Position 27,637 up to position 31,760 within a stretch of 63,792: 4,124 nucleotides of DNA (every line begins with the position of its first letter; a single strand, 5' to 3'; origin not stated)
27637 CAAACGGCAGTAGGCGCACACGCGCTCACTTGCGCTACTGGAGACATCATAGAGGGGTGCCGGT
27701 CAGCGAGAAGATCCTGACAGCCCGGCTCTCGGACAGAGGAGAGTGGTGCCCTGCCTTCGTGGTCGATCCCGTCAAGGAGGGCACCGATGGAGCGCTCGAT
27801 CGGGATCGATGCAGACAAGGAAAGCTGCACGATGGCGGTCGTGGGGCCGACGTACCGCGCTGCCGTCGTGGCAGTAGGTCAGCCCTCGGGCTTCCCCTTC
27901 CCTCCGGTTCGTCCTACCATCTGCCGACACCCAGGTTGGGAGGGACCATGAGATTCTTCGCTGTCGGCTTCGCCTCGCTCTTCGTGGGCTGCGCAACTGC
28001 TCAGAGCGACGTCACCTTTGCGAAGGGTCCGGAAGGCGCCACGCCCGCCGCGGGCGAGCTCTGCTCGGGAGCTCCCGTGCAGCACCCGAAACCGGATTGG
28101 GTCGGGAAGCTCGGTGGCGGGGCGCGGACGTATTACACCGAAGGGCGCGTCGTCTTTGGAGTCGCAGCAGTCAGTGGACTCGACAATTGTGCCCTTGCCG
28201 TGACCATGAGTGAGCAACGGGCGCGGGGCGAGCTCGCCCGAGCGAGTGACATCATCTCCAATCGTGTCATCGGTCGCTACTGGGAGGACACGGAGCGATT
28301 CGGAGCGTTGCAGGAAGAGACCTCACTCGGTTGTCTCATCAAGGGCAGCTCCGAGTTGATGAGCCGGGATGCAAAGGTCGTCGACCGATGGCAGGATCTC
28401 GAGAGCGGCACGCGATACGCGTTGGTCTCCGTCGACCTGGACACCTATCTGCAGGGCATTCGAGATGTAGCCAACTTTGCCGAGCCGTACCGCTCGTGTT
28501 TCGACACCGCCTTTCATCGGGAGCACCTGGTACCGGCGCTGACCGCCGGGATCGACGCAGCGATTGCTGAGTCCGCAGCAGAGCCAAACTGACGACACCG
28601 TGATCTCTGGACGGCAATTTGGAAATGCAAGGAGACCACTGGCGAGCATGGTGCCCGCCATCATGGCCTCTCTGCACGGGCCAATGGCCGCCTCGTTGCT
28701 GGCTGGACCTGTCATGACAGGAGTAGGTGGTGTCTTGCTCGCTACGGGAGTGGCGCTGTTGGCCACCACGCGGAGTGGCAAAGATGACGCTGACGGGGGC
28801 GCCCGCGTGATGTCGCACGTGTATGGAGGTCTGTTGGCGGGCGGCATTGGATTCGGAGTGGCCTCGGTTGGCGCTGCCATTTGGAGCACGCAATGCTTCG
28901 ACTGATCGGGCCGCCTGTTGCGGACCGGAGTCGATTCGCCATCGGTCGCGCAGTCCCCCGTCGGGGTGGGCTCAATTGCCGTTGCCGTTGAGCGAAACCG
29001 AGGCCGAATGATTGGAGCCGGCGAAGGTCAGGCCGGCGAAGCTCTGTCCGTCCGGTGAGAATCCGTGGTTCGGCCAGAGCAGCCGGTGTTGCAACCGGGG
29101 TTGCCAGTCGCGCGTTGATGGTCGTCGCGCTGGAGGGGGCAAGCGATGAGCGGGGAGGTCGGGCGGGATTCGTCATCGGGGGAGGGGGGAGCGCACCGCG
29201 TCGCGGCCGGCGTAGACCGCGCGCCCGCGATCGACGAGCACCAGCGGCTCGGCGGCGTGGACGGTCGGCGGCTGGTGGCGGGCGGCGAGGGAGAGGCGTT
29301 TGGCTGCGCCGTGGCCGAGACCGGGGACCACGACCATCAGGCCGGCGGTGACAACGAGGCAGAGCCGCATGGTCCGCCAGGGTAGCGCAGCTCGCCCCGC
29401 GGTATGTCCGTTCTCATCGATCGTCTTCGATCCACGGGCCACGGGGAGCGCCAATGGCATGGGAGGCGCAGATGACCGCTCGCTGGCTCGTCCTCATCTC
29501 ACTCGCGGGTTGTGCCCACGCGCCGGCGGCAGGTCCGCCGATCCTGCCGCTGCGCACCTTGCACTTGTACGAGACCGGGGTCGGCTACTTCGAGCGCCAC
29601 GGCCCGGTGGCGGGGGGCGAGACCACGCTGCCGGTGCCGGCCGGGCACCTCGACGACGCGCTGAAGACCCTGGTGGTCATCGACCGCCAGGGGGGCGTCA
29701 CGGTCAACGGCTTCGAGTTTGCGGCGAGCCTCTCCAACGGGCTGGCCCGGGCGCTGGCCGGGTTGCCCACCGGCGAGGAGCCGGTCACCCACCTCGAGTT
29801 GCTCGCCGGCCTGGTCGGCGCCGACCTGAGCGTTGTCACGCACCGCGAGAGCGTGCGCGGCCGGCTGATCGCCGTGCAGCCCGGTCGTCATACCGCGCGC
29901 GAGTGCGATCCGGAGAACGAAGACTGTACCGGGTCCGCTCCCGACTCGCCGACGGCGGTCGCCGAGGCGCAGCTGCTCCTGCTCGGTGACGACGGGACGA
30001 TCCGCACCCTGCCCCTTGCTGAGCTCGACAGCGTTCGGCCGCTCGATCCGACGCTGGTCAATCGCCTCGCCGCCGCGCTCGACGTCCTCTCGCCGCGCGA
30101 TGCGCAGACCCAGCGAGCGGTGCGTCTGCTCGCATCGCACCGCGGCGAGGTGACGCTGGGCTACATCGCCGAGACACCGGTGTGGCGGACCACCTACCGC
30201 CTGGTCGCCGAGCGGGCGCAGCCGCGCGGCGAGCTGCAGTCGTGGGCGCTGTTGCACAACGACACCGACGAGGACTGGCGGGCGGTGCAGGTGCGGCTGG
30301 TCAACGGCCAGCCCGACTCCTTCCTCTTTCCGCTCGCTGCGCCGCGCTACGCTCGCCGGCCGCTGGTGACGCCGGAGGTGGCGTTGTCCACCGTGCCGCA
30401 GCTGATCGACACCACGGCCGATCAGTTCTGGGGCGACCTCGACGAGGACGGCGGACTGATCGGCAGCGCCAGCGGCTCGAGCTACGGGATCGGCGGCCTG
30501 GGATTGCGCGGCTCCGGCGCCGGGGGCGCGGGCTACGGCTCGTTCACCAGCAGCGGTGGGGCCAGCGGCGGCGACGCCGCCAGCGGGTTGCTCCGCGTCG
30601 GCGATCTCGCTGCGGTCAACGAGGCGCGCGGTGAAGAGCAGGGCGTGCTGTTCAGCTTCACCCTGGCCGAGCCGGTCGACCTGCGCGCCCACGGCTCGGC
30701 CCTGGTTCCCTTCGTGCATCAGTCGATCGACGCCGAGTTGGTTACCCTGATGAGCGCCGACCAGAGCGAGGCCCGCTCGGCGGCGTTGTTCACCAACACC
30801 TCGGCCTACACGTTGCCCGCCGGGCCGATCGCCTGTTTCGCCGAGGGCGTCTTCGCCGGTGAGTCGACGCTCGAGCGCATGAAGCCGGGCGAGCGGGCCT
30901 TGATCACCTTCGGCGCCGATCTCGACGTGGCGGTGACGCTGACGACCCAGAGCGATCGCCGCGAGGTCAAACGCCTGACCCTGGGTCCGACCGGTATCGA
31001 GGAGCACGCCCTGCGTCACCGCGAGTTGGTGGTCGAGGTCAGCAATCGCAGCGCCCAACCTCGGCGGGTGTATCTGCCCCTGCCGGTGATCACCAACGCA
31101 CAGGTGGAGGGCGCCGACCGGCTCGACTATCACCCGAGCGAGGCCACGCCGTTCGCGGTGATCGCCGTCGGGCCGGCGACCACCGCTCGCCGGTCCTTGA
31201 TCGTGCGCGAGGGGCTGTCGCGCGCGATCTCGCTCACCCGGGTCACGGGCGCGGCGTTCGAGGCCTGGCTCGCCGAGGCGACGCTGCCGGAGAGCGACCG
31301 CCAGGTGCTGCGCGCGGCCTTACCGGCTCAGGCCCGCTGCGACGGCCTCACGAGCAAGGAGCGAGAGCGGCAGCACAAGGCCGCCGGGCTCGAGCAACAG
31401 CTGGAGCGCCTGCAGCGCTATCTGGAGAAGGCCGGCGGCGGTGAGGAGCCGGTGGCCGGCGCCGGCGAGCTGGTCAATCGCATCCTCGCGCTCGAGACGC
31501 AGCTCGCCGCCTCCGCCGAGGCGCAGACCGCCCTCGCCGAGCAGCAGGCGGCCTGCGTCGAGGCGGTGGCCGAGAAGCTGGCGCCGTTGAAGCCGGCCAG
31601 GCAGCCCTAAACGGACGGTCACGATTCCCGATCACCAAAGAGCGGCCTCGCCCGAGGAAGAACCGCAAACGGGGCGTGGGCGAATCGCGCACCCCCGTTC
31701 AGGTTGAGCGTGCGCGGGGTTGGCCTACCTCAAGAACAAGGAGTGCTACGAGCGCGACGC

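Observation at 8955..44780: R1: a dispersed, same-orientation 100-250-nt repeat family at the edges of accessory blocks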

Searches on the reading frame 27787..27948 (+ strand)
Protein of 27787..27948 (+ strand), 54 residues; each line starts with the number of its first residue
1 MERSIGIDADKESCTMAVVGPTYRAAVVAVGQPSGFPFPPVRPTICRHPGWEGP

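Call 39: search_protein_families(library=ncbifam, max_evalue=1, proteins=[window:27787-27948:+])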
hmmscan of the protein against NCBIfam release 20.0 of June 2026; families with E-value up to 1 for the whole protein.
seq(54 aa): 0 families

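Call 40: search_protein_families(library=pfam, max_evalue=1, proteins=[window:27787-27948:+])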
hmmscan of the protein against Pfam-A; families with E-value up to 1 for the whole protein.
seq(54 aa): 0 families

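Call 43: search_dna_similar(query=window:27787-27948:+, collection=plasmids, mode=protein, max_evalue=1, max_rows=8)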
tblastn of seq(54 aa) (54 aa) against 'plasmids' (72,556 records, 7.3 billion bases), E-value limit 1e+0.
Records with a match: 1; places in all: 1; records where one place covers at least 80% of the query: 1.
Best place of each record, by identity: <60% 1.
By first word of the organism name: Rhodobacter 1.
By predicted mobility (MOB-suite, as given by PLSDB): non-mobilizable 1.
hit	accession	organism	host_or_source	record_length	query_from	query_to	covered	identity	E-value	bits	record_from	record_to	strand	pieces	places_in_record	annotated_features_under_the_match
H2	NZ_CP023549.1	Rhodobacter sp. CZR27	cell culture,paddy soil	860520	5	52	89%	35.4%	5e-1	34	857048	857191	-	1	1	efflux RND transporter permease subunit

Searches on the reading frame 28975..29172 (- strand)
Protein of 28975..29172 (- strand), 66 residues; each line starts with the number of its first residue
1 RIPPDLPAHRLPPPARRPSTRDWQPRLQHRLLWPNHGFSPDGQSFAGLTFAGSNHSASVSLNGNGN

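Call 66: search_protein_representatives(protein=window:28975-29172:-)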
Query: 66 residues. Proteins with E-value up to 0.001 (for the whole library): 3; up to 1e-10: 1; up to 1e-30: 0. The best 3 are listed.
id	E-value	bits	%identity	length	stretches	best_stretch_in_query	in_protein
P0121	4.8e-20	87.1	78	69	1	11-64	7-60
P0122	1.4e-06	44.4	-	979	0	-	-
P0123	8.5e-04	35.6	31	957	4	15-49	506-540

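Call 68: find_encoding_contigs(protein=P0121, flank=10000, max_places=10)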
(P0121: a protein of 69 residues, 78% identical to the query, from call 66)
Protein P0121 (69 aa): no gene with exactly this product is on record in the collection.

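Call 69: list_cluster_members(proteins=[P0121])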
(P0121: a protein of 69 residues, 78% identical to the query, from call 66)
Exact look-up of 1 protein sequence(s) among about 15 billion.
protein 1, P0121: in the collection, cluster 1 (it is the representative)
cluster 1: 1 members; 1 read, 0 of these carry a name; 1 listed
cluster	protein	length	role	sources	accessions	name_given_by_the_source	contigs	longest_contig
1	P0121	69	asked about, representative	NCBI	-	-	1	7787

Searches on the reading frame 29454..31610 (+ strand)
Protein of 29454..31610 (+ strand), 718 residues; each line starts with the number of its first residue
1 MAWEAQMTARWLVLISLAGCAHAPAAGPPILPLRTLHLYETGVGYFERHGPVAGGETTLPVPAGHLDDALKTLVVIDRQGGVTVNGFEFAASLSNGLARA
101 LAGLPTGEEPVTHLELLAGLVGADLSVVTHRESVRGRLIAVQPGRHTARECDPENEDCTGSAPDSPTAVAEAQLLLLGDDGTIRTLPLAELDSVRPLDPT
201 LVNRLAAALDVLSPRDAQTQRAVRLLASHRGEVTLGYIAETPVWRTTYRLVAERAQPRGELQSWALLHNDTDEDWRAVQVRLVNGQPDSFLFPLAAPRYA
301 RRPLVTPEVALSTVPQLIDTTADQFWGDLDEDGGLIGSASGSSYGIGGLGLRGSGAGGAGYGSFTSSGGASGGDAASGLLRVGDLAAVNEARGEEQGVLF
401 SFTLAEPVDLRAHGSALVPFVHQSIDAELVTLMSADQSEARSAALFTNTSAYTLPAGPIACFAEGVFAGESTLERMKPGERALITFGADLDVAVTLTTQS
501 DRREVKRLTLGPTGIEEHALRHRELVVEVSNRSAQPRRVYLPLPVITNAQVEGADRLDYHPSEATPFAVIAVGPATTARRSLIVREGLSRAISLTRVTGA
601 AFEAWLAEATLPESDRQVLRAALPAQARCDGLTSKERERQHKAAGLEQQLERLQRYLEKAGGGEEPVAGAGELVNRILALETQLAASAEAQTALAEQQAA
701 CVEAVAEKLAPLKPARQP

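Call 25: search_protein_families(library=pfam, max_evalue=0.01, proteins=[window:29454-31610:+])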
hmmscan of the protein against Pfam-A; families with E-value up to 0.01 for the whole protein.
window:29454-31610:+ (718 aa): 2 families
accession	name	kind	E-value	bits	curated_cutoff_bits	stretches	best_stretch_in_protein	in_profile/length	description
PF13598.12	DUF4139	-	2e-10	41.2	31.8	1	233-553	1-163/205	Domain of unknown function (DUF4139)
PF10842.14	DUF2642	-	0.0085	16.4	22.7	0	115-143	12-40/64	Protein of unknown function (DUF2642)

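Call 26: find_homologous_proteins(query=window:29454-31610:+, max_evalue=1e-20)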
Query window:29454-31610:+ (718 aa): 952 proteins with E <= 1e-20 among 8000 candidates; the best 120 are listed.
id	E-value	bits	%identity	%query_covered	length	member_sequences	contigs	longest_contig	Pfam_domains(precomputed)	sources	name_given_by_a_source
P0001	0.0e+0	1567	100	100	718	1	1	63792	PF13598.13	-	-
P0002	6.8e-195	668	50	97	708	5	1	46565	PF13598.13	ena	-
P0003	2.4e-173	597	47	94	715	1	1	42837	PF13598.13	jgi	jgi:hypothetical protein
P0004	8.4e-173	595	46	97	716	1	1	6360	PF13598.13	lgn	-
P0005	2.4e-171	590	46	95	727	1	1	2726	PF13598.13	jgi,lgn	jgi:hypothetical protein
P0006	2.0e-170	587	46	95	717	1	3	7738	PF13598.13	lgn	-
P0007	3.6e-170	586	45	95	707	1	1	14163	PF13598.13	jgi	-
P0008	5.3e-170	586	46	95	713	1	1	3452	PF13598.13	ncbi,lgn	-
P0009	1.4e-169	584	44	95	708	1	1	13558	PF13598.13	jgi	jgi:hypothetical protein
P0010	4.4e-169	583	46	95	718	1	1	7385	-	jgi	jgi:hypothetical protein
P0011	9.9e-167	575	47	94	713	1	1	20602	PF13598.13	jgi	jgi:hypothetical protein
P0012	3.5e-166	573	45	97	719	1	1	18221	PF13598.13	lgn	-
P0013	3.6e-166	573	46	93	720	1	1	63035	PF13598.13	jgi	jgi:hypothetical protein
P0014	4.6e-166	573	43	99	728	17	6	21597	PF13598.13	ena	-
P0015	5.9e-166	572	46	95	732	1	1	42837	PF13598.13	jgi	jgi:hypothetical protein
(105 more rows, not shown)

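Call 27: find_encoding_contigs(protein=P0001, flank=2000, max_places=5)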
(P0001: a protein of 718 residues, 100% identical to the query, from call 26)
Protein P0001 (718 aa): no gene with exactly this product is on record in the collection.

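Call 28: find_encoding_contigs(protein=P0002, flank=10000, max_places=3)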
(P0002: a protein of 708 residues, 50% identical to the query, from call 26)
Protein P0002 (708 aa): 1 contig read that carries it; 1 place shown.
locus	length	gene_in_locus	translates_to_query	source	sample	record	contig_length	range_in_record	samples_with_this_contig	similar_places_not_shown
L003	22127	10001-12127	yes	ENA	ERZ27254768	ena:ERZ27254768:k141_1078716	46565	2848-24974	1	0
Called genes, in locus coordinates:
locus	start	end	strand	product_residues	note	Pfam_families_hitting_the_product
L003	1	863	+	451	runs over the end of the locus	PF25919:BSH_CusB (weak), PF25973:BSH_CzcB, PF25984:BSH_YknX (weak), PF25893:HH_CzcB, PF25944:Beta-barrel_RND (weak), PF25954:Beta-barrel_RND_2, PF25975:CzcB_C, PF25989:YknX_C, +1 more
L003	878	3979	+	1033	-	PF00873:ACR_tran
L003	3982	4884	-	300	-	PF00126:HTH_1, PF03466:LysR_substrate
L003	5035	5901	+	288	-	PF00140:Sigma70_r1_2, PF04542:Sigma70_r2, PF04545:Sigma70_r4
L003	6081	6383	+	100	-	PF04226:Transgly_assoc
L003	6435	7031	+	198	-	PF20245:DUF6600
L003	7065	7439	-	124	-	-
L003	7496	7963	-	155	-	-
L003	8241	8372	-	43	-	-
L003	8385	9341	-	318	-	PF14346:DUF4398, PF00691:OmpA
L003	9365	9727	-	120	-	PF14346:DUF4398 (weak)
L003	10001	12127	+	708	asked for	PF13598:DUF4139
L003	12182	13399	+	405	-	PF13174:TPR_6 (faint), PF14559:TPR_19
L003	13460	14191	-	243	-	PF06695:Sm_multidrug_ex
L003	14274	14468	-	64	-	PF02416:TatA_B_E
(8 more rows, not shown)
